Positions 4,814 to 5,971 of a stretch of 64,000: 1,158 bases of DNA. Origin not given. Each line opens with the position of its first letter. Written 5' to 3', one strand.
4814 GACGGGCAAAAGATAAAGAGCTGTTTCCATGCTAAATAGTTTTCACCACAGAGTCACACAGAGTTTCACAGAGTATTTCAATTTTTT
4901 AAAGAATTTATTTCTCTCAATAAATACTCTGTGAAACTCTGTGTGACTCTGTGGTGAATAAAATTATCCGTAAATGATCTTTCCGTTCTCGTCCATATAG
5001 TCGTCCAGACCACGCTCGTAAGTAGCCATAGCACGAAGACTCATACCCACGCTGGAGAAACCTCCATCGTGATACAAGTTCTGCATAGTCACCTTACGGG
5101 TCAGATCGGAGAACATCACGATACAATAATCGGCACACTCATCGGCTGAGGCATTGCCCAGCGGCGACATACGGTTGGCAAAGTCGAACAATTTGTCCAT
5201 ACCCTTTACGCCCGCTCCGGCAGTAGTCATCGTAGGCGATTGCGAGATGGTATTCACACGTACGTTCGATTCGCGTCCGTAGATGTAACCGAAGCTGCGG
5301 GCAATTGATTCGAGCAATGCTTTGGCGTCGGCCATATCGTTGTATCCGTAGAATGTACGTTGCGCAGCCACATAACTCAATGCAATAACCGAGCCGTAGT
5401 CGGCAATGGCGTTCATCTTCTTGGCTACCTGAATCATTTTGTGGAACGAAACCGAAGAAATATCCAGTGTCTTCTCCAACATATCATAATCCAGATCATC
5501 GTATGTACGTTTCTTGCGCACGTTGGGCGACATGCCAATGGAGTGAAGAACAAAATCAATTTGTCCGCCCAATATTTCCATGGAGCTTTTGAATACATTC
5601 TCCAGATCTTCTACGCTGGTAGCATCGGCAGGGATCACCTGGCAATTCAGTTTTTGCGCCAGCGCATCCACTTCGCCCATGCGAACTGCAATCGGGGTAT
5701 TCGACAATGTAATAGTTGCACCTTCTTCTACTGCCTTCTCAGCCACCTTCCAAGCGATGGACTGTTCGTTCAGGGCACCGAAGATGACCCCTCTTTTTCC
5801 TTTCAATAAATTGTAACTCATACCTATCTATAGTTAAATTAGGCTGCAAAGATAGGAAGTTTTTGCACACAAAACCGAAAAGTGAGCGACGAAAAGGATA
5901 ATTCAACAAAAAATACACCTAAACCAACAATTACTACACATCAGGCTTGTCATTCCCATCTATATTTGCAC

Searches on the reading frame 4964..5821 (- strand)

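Call 93: search_protein_families(library=pfam, proteins=[window:4964-5821:-])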
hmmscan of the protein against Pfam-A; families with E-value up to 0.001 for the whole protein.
window:4964-5821:- (285 aa): 2 families
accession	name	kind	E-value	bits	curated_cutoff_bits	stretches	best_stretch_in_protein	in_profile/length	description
PF13561.12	adh_short_C2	-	4.6e-57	193.7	27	1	15-256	1-236/236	Enoyl-(Acyl carrier protein) reductase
PF00106.31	adh_short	-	4.9e-09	36.4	26.6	1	20-201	10-186/195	short chain dehydrogenase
